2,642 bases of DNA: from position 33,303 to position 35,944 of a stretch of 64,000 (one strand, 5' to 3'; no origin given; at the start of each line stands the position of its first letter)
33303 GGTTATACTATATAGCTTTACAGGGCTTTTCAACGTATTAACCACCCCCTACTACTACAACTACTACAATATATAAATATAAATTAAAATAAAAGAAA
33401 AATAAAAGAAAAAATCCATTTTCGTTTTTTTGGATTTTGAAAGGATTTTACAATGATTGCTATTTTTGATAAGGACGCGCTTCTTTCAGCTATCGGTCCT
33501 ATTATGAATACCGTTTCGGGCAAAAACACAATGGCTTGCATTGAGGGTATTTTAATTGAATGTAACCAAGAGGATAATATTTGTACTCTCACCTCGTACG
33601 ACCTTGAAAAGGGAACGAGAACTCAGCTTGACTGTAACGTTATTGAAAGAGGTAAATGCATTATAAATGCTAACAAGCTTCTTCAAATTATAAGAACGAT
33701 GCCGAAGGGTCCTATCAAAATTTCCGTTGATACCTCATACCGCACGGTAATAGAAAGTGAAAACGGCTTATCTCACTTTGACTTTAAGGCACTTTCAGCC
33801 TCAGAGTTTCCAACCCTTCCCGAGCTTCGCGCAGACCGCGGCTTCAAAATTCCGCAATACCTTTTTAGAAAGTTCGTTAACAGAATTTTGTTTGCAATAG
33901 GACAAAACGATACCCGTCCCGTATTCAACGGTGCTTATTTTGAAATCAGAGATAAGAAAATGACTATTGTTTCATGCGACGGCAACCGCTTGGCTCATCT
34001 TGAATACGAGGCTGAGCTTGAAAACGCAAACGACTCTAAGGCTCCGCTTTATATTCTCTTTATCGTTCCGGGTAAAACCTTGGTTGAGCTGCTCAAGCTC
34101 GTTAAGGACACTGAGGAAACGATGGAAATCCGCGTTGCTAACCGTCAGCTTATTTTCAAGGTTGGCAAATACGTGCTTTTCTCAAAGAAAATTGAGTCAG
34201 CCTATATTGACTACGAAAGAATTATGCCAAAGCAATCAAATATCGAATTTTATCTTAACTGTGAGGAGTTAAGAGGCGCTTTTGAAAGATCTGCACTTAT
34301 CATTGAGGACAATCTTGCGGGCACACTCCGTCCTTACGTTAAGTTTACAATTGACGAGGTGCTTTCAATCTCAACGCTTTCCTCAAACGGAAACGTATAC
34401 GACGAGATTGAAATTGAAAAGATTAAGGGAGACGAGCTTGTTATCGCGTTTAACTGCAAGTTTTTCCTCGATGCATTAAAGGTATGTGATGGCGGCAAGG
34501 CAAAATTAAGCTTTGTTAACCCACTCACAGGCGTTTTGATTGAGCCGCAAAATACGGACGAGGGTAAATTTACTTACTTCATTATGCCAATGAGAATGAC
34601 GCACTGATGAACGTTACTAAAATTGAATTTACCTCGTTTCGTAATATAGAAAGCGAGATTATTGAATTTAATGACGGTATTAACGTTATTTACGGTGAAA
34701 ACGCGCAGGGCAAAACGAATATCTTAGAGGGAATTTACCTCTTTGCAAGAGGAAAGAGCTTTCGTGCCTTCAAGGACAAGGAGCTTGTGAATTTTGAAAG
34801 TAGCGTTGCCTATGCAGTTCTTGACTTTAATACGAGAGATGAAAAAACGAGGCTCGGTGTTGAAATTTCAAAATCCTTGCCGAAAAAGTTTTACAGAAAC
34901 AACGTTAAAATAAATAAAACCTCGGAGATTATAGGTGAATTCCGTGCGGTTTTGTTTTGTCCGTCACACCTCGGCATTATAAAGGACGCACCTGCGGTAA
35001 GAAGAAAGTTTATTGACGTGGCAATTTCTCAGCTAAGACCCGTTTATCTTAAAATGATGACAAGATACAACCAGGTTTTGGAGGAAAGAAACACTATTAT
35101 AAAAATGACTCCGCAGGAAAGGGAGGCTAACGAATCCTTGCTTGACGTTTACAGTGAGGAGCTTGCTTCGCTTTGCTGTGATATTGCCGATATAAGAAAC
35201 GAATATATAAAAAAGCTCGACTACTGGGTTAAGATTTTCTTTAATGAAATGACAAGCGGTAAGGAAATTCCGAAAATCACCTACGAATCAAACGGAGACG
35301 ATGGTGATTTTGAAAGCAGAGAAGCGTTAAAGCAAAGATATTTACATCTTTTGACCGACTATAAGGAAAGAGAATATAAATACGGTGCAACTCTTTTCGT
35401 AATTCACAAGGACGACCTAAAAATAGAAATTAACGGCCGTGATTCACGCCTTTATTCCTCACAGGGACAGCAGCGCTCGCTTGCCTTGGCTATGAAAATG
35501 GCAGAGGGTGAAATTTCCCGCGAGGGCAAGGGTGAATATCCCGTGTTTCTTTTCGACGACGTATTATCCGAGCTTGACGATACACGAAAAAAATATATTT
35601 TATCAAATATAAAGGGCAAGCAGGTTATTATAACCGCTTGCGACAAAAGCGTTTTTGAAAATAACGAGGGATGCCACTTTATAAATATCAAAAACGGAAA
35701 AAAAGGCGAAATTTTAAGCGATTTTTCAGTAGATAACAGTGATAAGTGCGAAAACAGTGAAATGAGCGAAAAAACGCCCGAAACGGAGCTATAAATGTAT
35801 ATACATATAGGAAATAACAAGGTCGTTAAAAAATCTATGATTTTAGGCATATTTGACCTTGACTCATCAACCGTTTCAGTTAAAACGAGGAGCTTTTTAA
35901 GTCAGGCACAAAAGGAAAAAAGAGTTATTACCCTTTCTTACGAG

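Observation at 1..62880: Family of hairpin/linker arrays: variable hairpins, conserved array-specific 7-8 nt linkers, at eight or more non-coding loci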

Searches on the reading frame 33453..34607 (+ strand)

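Call 71: search_protein_families(library=pfam, proteins=[window:33453-34607:+], max_evalue=0.00001)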
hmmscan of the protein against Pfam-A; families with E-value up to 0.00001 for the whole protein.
window:33453-34607:+ (384 aa): 3 families
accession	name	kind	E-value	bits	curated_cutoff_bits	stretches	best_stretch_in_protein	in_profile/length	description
PF02767.21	DNA_pol3_beta_2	-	4.2e-23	82.3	27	1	133-251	2-114/116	DNA polymerase III beta subunit, central domain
PF00712.24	DNA_pol3_beta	-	4.9e-23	82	24.4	1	5-123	5-120/120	DNA polymerase III beta subunit, N-terminal domain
PF02768.20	DNA_pol3_beta_3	-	3.3e-17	62.9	27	1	256-381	2-121/121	DNA polymerase III beta subunit, C-terminal domain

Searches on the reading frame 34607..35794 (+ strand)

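Call 71: search_protein_families(library=pfam, proteins=[window:34607-35794:+], max_evalue=0.00001)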
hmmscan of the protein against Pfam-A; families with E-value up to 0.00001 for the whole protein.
window:34607-35794:+ (395 aa): 3 families
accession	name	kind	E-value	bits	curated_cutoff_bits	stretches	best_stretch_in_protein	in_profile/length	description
PF02463.25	SMC_N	-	4.2e-19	69.3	40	1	3-359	2-211/220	RecF/RecN/SMC N terminal domain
PF13175.12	AAA_15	-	6.4e-08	33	32.1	1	1-96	1-91/374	AAA ATPase domain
PF13476.12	AAA_23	-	9.2e-08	33.4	27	1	8-196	4-159/201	AAA domain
